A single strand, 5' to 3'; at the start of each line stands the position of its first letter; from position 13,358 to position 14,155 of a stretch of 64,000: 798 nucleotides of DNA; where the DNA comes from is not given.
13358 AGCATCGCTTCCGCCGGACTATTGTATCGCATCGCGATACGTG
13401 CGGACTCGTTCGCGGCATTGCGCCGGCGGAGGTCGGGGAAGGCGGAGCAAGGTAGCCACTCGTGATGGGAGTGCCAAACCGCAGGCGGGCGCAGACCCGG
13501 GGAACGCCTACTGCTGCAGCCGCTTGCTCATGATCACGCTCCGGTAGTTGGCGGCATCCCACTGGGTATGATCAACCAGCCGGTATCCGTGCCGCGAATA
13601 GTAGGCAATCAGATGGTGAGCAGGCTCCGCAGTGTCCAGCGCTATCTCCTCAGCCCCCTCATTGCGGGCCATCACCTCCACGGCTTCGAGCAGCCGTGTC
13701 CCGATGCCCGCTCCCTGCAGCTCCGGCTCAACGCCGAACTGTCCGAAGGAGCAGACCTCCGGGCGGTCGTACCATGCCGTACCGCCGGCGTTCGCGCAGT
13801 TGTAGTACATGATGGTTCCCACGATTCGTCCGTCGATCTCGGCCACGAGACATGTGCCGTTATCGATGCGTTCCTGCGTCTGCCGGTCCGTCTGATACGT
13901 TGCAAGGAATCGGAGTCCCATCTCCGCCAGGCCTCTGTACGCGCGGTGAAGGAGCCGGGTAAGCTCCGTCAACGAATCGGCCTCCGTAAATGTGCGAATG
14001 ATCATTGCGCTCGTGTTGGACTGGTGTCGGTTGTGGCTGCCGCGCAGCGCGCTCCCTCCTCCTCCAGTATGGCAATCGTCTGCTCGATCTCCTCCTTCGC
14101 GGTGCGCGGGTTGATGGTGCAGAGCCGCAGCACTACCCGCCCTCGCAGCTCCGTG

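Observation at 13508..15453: Translationally coupled PLP-dependent group II decarboxylase + small GNAT acetyltransferase (candidate N-acetyl-amine biosynthetic pair)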

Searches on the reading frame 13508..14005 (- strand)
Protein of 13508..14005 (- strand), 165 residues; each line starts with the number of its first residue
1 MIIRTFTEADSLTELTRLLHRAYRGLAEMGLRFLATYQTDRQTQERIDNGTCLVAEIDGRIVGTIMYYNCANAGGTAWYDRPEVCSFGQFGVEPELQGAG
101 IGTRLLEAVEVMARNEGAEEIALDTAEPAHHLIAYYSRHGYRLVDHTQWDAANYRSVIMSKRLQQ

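Call 3: search_protein_families(library=pfam, proteins=[window:13508-14005:-], max_evalue=0.01)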
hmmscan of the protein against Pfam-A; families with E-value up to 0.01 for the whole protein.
window:13508-14005:- (165 aa): 6 families
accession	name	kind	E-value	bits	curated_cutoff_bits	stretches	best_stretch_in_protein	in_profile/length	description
PF00583.31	Acetyltransf_1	-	3.7e-18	66.3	20.7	1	38-141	21-116/116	Acetyltransferase (GNAT) family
PF13508.13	Acetyltransf_7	-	2.7e-13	50.5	27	1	49-142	2-83/84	Acetyltransferase (GNAT) domain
PF13673.13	Acetyltransf_10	-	4.4e-10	40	23.6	1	30-160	9-125/128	Acetyltransferase (GNAT) domain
PF13527.13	Acetyltransf_9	-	4.5e-06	27.1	25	1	17-143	15-126/127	Acetyltransferase (GNAT) domain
PF14542.12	Acetyltransf_CG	-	0.0012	19.4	30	1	75-118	13-58/80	GCN5-related N-acetyl-transferase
PF08445.16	FR47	-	0.0024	18.3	22.1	1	77-149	14-85/86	FR47-like protein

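Call 4: search_protein_families(library=ncbifam, proteins=[window:13508-14005:-], max_evalue=0.01)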
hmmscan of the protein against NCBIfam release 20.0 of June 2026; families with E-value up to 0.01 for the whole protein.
window:13508-14005:- (165 aa): 15 families
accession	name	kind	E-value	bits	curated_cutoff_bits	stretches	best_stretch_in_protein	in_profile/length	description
NF002959.0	PRK03624.1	equivalog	7.5e-10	38.7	124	1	2-146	8-134/147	GNAT family acetyltransferase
TIGR01575.1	rimI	equivalog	3e-07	30.6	86.4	1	53-145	35-116/132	ribosomal protein S18-alanine N-acetyltransferase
NF040501.1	resist_ArsN2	equivalog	1.7e-05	24.4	125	1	92-148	56-108/133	arsenic resistance N-acetyltransferase ArsN2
NF007530.0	PRK10146.1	equivalog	0.00019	21.7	142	1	54-143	51-135/144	aminoalkylphosphonate N-acetyltransferase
NF005921.0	PRK07922.1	equivalog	0.00034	20.3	180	1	77-160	67-142/170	amino-acid N-acetyltransferase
NF000138.1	AAC_6p_Iz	exception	0.0011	19.1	320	1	88-125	83-120/153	aminoglycoside N-acetyltransferase AAC(6')-Iz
NF033151.0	AAC_6p_A10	exception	0.0017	18.3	400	1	30-144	38-155/178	AAC(6')-I family aminoglycoside 6'-N-acetyltransferase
NF000497.1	AAC_6p_Iak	exception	0.0023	18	325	1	88-125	83-120/153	aminoglycoside N-acetyltransferase AAC(6')-Iak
NF040503.1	resist_ArsN1a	equivalog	0.0023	17.7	170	1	92-145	84-137/159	arsinothricin resistance N-acetyltransferase ArsN1 family A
NF033075.0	AAC_6p_Steno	equivalog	0.0036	17.4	290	1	88-125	79-116/148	aminoglycoside 6'-N-acetyltransferase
TIGR02406.1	ectoine_EctA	equivalog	0.0044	17.1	120.6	1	50-115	39-95/157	diaminobutyrate acetyltransferase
NF003641.0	PRK05279.1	equivalog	0.0077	15.1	344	1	79-142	354-413/441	amino-acid N-acetyltransferase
NF043067.1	AAC_6p_group_E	equivalog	0.0078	16.1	140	0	92-126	78-112/140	aminoglycoside 6'-N-acetyltransferase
NF033083.0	AAC_3_I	equivalog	0.0079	16.4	200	0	49-142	47-135/145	AAC(3)-I family aminoglycoside N-acetyltransferase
NF033078.2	AAC_6p_Ia_fam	equivalog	0.0082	16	265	0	51-127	52-118/181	AAC(6')-Ia family aminoglycoside 6'-N-acetyltransferase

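Call 6: search_solved_structures(query=window:13511-14005:-, max_evalue=0.01)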
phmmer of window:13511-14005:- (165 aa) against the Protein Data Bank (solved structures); distinct sequences matched with E-value up to 0.01: 15.
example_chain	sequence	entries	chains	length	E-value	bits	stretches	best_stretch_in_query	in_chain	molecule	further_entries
2pdo_A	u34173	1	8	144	1.5e-05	28.2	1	46-145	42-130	Acetyltransferase ypeA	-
4qus_A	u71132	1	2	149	3.1e-05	27.2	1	46-145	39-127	Acetyltransferase YpeA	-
4qvt_A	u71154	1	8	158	3.6e-05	27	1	46-145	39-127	Acetyltransferase YpeA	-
8heh_A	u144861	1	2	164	0.00014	25.1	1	83-151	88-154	GNAT family N-acetyltransferase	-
4nxy_A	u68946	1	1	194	0.00021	24.5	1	43-141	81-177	Acyl-CoA synthetase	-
4u5y_A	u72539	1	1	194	0.00023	24.4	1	46-141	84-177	Acyl-CoA synthetase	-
7ciu_A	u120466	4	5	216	0.00024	24.3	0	82-147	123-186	Agmatine N-acetyltransferase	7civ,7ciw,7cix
3lod_A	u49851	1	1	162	0.00031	23.9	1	91-142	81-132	Putative acyl-CoA N-acyltransferase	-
5k9n_A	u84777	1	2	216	0.00033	23.9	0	82-146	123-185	Polyamine N acetyltransferase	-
1y9k_A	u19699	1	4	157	0.00085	22.5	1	39-145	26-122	IAA acetyltransferase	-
2gan_A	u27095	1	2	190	0.0011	22.1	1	56-144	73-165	182aa long hypothetical protein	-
2ae6_A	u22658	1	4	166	0.0019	21.3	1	89-146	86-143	acetyltransferase, GNAT family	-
7l1k_A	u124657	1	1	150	0.0024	21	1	90-141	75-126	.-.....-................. 30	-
1yvk_A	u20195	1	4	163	0.0049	20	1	80-147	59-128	hypothetical protein BSU33890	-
6nas_N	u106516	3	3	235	0.0072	19.5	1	92-148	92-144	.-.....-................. 80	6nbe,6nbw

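Call 8: find_homologous_proteins(query=window:13511-14005:-, max_evalue=0.00001)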
Query window:13511-14005:- (165 aa): 301 proteins with E <= 0.00001 among 376 candidates; the best 120 are listed.
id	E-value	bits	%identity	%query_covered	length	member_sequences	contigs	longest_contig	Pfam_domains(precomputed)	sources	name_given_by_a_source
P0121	3.7e-106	370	100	100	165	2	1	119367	PF13673.14,PF13508.14,PF13527.14,PF00583.32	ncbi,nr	ncbi:MAG: GNAT family N-acetyltransferase [Bacteroidetes bacterium]|nr:GNAT family N-acetyltransfera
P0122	7.7e-63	229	65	98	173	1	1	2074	PF13673.14,PF13508.14,PF00583.32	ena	-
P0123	3.7e-61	224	64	99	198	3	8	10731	PF13673.14,PF13508.14,PF00583.32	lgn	-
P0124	8.5e-61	222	63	99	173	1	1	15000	PF13673.14,PF13508.14,PF00583.32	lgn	-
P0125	5.3e-60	220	63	99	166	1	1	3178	PF13673.14,PF13508.14,PF00583.32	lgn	-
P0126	5.9e-60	220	63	99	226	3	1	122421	PF13673.14,PF13508.14,PF00583.32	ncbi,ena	-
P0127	9.3e-59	216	63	98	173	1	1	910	PF13673.14,PF13508.14,PF00583.32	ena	-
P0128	1.1e-58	216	65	98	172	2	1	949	PF13673.14,PF13508.14,PF00583.32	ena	-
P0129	4.5e-58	214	64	98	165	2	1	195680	PF13673.14,PF13508.14,PF00583.32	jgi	-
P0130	1.1e-57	212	62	99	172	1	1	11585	PF13673.14,PF13508.14,PF00583.32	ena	-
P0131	1.5e-57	212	62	99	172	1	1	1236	PF13673.14,PF13508.14,PF13527.14,PF00583.32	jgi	jgi:GNAT superfamily N-acetyltransferase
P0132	1.9e-57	212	59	98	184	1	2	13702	PF13673.14,PF13508.14,PF00583.32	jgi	jgi:predicted N-acetyltransferase YhbS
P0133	2.1e-57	211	61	99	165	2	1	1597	PF13673.14,PF13508.14,PF13527.14,PF00583.32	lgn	-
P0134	5.3e-57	210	59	98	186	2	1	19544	PF13673.14,PF13508.14,PF00583.32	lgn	-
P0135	6.6e-57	210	60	99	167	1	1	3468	PF13673.14,PF13508.14,PF00583.32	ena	-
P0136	7.9e-57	210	60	99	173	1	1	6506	PF13673.14,PF13508.14,PF13527.14,PF00583.32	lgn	-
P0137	1.1e-56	209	60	98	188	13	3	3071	PF13673.14,PF13508.14,PF00583.32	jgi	jgi:predicted N-acetyltransferase YhbS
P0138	1.6e-56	209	59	100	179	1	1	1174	PF13673.14,PF13508.14,PF00583.32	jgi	-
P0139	2.3e-56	208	60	98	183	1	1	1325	PF13673.14,PF13508.14,PF00583.32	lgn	-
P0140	2.5e-56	208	61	99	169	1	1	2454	PF13673.14,PF13508.14,PF00583.32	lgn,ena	-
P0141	4.9e-56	207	59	98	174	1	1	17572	PF13673.14,PF13508.14,PF08445.17,PF00583.32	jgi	jgi:predicted N-acetyltransferase YhbS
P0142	6.9e-56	206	61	100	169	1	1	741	PF13673.14,PF13508.14,PF13527.14,PF00583.32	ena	-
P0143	1.1e-55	206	58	98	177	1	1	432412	PF13673.14,PF13508.14,PF00583.32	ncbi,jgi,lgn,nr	ncbi:MAG TPA: GNAT family N-acetyltransferase [Devosia sp.]|jgi:predicted N-acetyltransferase YhbS|n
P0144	1.5e-55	205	64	98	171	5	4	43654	PF13673.14,PF13508.14,PF13527.14,PF00583.32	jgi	-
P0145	1.5e-55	205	62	98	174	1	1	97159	PF13673.14,PF13508.14,PF08445.17,PF00583.32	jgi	jgi:GNAT superfamily N-acetyltransferase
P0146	1.6e-55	205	58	99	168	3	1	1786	PF13673.14,PF13508.14,PF00583.32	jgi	jgi:GNAT superfamily N-acetyltransferase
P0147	1.7e-55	205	60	99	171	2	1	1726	PF13673.14,PF13508.14,PF00583.32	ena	-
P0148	1.9e-55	205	61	99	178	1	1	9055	PF13673.14,PF13508.14,PF00583.32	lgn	-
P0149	2.2e-55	205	58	99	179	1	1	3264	PF13673.14,PF13508.14,PF00583.32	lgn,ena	-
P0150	2.7e-55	205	61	98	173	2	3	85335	PF13673.14,PF13508.14,PF00583.32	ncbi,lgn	-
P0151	6.5e-55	203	58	99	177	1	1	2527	PF13673.14,PF13508.14,PF00583.32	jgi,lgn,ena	-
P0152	7.2e-55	203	61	98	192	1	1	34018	PF13673.14,PF13508.14,PF00583.32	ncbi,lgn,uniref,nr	ncbi:GNAT family N-acetyltransferase [Roseomonas sp. GC11]|uniref:GNAT family N-acetyltransferase n=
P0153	2.8e-54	201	60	99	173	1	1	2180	PF13673.14,PF13480.14,PF13508.14,PF00583.32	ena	-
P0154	3.3e-54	201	57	98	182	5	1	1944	PF13673.14,PF13508.14,PF00583.32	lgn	-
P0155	6.0e-54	200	57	98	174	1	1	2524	PF13673.14,PF13508.14,PF00583.32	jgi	jgi:predicted N-acetyltransferase YhbS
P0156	6.8e-54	200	60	98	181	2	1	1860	PF13673.14,PF13508.14,PF00583.32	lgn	-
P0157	9.7e-54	200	57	98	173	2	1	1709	PF13673.14,PF13508.14,PF00583.32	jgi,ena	-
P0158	1.1e-53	199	60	98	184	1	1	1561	PF13673.14,PF13508.14,PF00583.32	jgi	jgi:GNAT superfamily N-acetyltransferase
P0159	1.2e-53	199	58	98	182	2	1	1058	PF13673.14,PF13508.14,PF00583.32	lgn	-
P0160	1.5e-53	199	57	99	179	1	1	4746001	PF13673.14,PF13508.14,PF00583.32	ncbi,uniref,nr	ncbi:GNAT family N-acetyltransferase [Nisaea acidiphila]|uniref:GNAT family N-acetyltransferase n=1 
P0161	1.5e-53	199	60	99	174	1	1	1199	PF13673.14,PF13508.14,PF00583.32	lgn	-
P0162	1.6e-53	199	60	99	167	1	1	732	PF13673.14,PF13508.14,PF00583.32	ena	-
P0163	1.7e-53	199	58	99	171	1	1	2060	PF13673.14,PF13508.14,PF13527.14,PF00583.32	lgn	-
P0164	2.2e-53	198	57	98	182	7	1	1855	PF13673.14,PF13508.14,PF00583.32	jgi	jgi:predicted N-acetyltransferase YhbS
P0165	2.4e-53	198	57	99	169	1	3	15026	PF13673.14,PF13508.14,PF13527.14,PF00583.32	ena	-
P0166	3.4e-53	198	57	99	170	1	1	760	PF13673.14,PF13508.14,PF13527.14,PF00583.32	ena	-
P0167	3.7e-53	198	55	98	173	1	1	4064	PF13673.14,PF13508.14,PF00583.32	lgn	-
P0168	4.9e-53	197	57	98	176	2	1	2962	PF13673.14,PF13508.14,PF00583.32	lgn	-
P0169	6.0e-53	197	60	98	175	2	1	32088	PF13673.14,PF13508.14,PF00583.32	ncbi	-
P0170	6.4e-53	197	57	99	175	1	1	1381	PF13673.14,PF13508.14,PF00583.32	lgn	-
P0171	8.1e-53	197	56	98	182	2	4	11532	PF13673.14,PF13508.14,PF00583.32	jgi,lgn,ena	-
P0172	8.7e-53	196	59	96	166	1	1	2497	PF13673.14,PF13508.14,PF00583.32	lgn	-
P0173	9.1e-53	196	57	98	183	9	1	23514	PF13673.14,PF13508.14,PF00583.32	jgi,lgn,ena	-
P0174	1.4e-52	196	57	99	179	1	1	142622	PF13673.14,PF13508.14,PF00583.32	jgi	jgi:GNAT superfamily N-acetyltransferase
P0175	1.4e-52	196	57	99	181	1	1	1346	PF13673.14,PF13508.14,PF00583.32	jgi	jgi:GNAT superfamily N-acetyltransferase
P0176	1.4e-52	196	56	98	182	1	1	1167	PF13673.14,PF13508.14,PF13527.14,PF00583.32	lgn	-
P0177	1.8e-52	195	56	98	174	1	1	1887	PF13673.14,PF13508.14,PF00583.32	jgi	jgi:GNAT superfamily N-acetyltransferase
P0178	2.0e-52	195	58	99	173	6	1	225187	PF13673.14,PF13508.14,PF00583.32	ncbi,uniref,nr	ncbi:GNAT family N-acetyltransferase [Salinarimonas soli]|uniref:GNAT family N-acetyltransferase n=1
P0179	2.2e-52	195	56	99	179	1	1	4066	PF13673.14,PF13508.14,PF08445.17,PF00583.32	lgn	-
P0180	2.2e-52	195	53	99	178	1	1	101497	PF13673.14,PF13508.14,PF00583.32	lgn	-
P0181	2.2e-52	195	58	95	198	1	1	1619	PF13673.14,PF13508.14,PF00583.32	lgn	-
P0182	2.6e-52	195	56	99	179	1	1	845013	PF13673.14,PF13508.14,PF13527.14,PF00583.32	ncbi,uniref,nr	ncbi:GNAT family N-acetyltransferase [Nisaea sediminum]|uniref:GNAT family N-acetyltransferase n=1 T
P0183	2.9e-52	195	56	99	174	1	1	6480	PF13673.14,PF13508.14,PF00583.32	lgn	-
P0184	3.8e-52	194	56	99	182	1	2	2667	PF13673.14,PF13508.14,PF00583.32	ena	-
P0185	4.3e-52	194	57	98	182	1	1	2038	PF13673.14,PF13508.14,PF00583.32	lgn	-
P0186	4.5e-52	194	58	99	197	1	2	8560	PF13673.14,PF13508.14,PF08445.17,PF00583.32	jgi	-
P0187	4.6e-52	194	60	96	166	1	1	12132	PF13673.14,PF13508.14,PF00583.32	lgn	-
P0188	4.9e-52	194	55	98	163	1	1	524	PF13673.14,PF13508.14,PF13527.14,PF00583.32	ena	-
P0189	7.1e-52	193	56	99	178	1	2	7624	PF13673.14,PF13508.14,PF13527.14,PF00583.32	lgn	-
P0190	7.1e-52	193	57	98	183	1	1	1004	PF13673.14,PF13508.14,PF00583.32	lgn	-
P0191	7.7e-52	193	61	98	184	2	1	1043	PF13673.14,PF13508.14,PF00583.32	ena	-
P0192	7.7e-52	193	56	99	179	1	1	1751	PF13673.14,PF13508.14,PF00583.32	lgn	-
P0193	8.0e-52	193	56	99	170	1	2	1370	PF13673.14,PF13508.14,PF00583.32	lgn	-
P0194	8.9e-52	193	56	99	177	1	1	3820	PF13673.14,PF13508.14,PF13527.14,PF00583.32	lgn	-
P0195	9.7e-52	193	58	99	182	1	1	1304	PF13673.14,PF13508.14,PF13527.14,PF00583.32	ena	-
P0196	1.0e-51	193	57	99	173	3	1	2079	PF13673.14,PF13508.14,PF13527.14,PF00583.32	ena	-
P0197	1.1e-51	193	62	88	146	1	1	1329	PF13673.14,PF13508.14,PF13527.14,PF00583.32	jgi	jgi:GNAT superfamily N-acetyltransferase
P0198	1.1e-51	193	58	98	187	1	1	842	PF13673.14,PF13508.14,PF00583.32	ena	-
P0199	1.2e-51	193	57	98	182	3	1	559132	PF13673.14,PF13508.14,PF00583.32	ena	-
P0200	1.2e-51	193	57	99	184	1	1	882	PF13673.14,PF13508.14,PF00583.32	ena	-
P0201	1.2e-51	193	56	98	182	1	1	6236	PF13673.14,PF13508.14,PF00583.32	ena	-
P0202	1.3e-51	193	57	98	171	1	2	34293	PF13673.14,PF13508.14,PF13527.14,PF00583.32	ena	-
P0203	1.7e-51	192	57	99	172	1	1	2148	PF13673.14,PF13508.14,PF00583.32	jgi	jgi:GNAT superfamily N-acetyltransferase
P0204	2.0e-51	192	57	100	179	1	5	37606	PF13673.14,PF09390.18,PF13508.14,PF13527.14,PF00583.32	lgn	-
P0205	2.1e-51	192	55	99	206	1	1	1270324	PF13673.14,PF13508.14,PF00583.32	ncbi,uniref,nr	ncbi:hypothetical protein GCM10011390_08010 [Aureimonas endophytica]|uniref:N-acetyltransferase doma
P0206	2.6e-51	192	55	100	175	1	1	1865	PF13673.14,PF13508.14,PF00583.32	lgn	-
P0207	2.7e-51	192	56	96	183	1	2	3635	PF13673.14,PF13508.14,PF00583.32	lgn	-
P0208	2.8e-51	192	57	93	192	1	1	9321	PF13673.14,PF13508.14,PF13527.14,PF00583.32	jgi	jgi:GNAT superfamily N-acetyltransferase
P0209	3.4e-51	191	55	100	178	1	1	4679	PF13673.14,PF13508.14,PF00583.32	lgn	-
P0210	3.4e-51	191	55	98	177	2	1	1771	PF13673.14,PF13508.14,PF00583.32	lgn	-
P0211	3.6e-51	191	53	99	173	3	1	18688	PF13673.14,PF13508.14,PF00583.32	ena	-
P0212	3.6e-51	191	59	98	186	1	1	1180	PF13673.14,PF13508.14,PF13527.14,PF00583.32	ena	-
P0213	4.0e-51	191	55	98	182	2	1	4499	PF13673.14,PF13508.14,PF00583.32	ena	-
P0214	5.0e-51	191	55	98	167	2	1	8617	PF13673.14,PF13508.14,PF00583.32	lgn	-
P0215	5.8e-51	190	57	99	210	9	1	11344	PF13673.14,PF13508.14,PF13527.14,PF00583.32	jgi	jgi:predicted N-acetyltransferase YhbS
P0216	8.8e-51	190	55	99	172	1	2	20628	PF13673.14,PF13508.14,PF00583.32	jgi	jgi:GNAT superfamily N-acetyltransferase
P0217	1.1e-50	190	57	98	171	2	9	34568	PF13673.14,PF13508.14,PF00583.32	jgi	jgi:GNAT superfamily N-acetyltransferase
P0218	1.3e-50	189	56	100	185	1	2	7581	PF13673.14,PF13508.14,PF13527.14,PF00583.32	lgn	-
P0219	1.3e-50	189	56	98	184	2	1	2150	PF13673.14,PF13508.14,PF00583.32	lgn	-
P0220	1.5e-50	189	55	99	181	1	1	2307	PF13673.14,PF13508.14,PF00583.32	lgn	-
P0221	1.5e-50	189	56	98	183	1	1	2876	PF13673.14,PF13508.14,PF00583.32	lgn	-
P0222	1.8e-50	189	55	99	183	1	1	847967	PF13673.14,PF13508.14,PF00583.32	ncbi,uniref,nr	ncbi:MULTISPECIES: GNAT family N-acetyltransferase [Roseomonadaceae]|uniref:GNAT family N-acetyltran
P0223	2.0e-50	189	55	98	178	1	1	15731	PF13673.14,PF13508.14,PF08445.17,PF00583.32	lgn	-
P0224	2.6e-50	188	60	90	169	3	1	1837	PF13673.14,PF13508.14,PF13527.14,PF00583.32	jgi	jgi:GNAT superfamily N-acetyltransferase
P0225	2.6e-50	188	55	98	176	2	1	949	PF13673.14,PF13508.14,PF00583.32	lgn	-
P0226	4.7e-50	188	55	99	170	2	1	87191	PF13673.14,PF13508.14,PF14542.13,PF13527.14,PF00583.32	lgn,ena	-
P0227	4.7e-50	188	54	98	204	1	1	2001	PF13673.14,PF13508.14,PF13527.14,PF00583.32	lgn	-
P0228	5.5e-50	187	56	96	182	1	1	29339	PF13673.14,PF13508.14,PF00583.32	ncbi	-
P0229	6.9e-50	187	56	99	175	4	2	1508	PF13508.14,PF00583.32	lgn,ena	-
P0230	7.3e-50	187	58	99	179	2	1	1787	PF13673.14,PF13508.14,PF13527.14,PF00583.32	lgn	-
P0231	1.4e-49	186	56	96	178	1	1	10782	PF13673.14,PF13508.14,PF13527.14,PF00583.32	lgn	-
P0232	1.7e-49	186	54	98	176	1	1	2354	PF13673.14,PF13508.14,PF00583.32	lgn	-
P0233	1.8e-49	186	55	98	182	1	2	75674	PF13508.14,PF00583.32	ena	-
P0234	1.8e-49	186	57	98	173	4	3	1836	PF13673.14,PF13508.14,PF00583.32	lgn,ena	-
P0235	2.1e-49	185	55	98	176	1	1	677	PF13673.14,PF13508.14,PF00583.32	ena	-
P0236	2.4e-49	185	58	98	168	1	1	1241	PF13673.14,PF13508.14,PF00583.32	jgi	jgi:GNAT superfamily N-acetyltransferase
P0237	3.1e-49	185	56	100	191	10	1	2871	PF13673.14,PF13508.14,PF00583.32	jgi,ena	-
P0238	3.3e-49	185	55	96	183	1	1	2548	PF13673.14,PF13508.14,PF00583.32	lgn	-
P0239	3.4e-49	185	55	98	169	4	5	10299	PF13673.14,PF13508.14,PF00583.32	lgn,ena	-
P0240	3.7e-49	185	56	99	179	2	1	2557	PF13673.14,PF13508.14,PF13527.14,PF00583.32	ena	-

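Call 10: find_encoding_contigs(protein=P0121, flank=10000, max_places=4)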
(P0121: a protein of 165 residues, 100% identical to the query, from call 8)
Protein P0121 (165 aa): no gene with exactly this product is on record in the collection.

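Call 13: find_encoding_contigs(protein=P0126, flank=6000, max_places=2)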
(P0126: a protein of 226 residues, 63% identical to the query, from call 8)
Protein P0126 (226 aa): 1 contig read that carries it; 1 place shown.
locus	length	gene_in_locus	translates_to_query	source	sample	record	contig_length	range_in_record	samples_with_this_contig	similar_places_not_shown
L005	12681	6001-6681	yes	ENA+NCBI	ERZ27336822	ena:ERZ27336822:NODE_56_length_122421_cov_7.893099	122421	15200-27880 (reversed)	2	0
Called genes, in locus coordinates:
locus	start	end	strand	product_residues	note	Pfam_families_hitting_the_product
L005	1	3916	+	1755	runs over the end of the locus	PF10342:Kre9_KNH (faint), PF01421:Reprolysin (weak), PF13574:Reprolysin_2, PF13582:Reprolysin_3, PF13688:Reprolysin_5, PF06739:SBBP (faint), PF18962:Por_Secre_tail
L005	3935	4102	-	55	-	-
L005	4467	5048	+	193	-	PF13860:FlgD_ig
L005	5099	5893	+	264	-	PF13860:FlgD_ig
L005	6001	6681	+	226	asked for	PF00583:Acetyltransf_1, PF13673:Acetyltransf_10 (weak), PF13508:Acetyltransf_7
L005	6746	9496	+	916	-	PF02838:Glyco_hydro_20b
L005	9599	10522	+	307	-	PF14158:YndJ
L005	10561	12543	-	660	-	-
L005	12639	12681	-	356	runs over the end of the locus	PF00930:DPPIV_N (faint), PF07676:PD40 (faint), PF14583:Pectate_lyase22 (faint), PF26550:Tricorn_2nd (faint), PF26549:Tricorn_N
